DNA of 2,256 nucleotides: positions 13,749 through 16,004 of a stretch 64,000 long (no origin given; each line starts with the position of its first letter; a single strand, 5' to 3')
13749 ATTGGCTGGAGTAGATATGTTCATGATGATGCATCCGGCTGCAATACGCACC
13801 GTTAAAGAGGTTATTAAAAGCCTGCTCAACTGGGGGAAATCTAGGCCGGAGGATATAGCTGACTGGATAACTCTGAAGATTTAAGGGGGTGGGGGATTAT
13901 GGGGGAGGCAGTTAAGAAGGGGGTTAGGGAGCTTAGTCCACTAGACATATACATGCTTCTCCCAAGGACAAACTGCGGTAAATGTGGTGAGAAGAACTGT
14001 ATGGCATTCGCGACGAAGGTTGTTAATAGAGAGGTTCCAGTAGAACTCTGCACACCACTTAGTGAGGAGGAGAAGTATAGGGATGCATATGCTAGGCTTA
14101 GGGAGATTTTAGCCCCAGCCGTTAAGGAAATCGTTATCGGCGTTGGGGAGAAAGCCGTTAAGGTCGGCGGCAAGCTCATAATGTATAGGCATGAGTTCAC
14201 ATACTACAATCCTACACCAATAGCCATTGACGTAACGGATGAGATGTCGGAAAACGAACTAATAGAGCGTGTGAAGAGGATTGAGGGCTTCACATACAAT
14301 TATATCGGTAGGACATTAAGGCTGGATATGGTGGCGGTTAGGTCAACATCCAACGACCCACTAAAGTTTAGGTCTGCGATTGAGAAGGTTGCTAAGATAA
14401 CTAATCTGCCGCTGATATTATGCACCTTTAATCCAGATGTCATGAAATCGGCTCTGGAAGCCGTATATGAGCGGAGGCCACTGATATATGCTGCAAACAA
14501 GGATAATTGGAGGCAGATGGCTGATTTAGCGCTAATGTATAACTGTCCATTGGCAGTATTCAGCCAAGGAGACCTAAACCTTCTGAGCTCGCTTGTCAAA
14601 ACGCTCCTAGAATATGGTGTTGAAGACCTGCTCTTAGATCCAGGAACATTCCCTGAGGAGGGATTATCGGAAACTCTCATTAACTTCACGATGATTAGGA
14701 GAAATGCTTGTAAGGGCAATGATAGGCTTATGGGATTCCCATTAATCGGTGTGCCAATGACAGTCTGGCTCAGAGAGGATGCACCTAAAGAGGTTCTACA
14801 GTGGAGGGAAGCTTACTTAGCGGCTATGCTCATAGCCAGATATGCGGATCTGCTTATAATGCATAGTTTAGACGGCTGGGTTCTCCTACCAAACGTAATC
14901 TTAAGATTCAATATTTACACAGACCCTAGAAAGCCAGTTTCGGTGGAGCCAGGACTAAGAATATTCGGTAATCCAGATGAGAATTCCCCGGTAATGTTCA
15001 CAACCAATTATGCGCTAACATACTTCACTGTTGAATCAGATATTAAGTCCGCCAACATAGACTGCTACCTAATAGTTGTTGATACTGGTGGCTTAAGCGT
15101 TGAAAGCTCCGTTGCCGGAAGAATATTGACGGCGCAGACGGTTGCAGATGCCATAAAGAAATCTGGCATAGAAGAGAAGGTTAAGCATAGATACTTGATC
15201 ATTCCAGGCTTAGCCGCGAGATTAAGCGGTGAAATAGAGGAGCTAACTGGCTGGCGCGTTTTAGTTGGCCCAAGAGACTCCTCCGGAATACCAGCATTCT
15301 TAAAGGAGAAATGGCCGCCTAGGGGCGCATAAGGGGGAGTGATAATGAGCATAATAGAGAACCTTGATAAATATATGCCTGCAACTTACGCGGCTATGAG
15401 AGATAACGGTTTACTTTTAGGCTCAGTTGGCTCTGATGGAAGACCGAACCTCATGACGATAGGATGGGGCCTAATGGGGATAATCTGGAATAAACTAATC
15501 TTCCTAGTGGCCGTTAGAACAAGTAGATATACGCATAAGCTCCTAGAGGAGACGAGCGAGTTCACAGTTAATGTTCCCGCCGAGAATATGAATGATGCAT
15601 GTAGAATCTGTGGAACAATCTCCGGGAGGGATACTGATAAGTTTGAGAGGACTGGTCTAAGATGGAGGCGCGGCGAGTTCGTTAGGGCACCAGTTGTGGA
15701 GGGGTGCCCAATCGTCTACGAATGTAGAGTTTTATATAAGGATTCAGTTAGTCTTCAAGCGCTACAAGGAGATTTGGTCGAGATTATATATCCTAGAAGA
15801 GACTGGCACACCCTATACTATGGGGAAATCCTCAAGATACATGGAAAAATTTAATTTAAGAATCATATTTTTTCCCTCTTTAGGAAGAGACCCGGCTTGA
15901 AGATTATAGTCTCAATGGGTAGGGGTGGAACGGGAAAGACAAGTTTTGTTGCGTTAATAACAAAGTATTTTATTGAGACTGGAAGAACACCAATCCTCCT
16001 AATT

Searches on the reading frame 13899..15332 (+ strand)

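Call 19: search_protein_families(library=pfam, proteins=[window:13899-15332:+], max_evalue=0.001)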
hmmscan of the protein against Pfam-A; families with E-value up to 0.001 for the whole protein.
window:13899-15332:+ (477 aa): 2 families
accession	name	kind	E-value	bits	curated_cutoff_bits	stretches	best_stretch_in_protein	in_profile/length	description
PF03599.22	CdhD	-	3.6e-143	477.4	24.8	1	77-467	1-386/387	CO dehydrogenase/acetyl-CoA synthase delta subunit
PF04060.18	FeS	-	2.6e-14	53.1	23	1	21-53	1-33/33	Putative Fe-S cluster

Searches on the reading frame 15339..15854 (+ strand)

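Call 19: search_protein_families(library=pfam, proteins=[window:15339-15854:+], max_evalue=0.001)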
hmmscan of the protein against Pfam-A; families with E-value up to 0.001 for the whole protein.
window:15339-15854:+ (171 aa): 1 family
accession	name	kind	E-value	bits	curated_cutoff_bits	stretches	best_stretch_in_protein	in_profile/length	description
PF01613.24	Flavin_Reduct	-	5.2e-22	79.1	27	1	29-168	12-132/153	Flavin reductase like domain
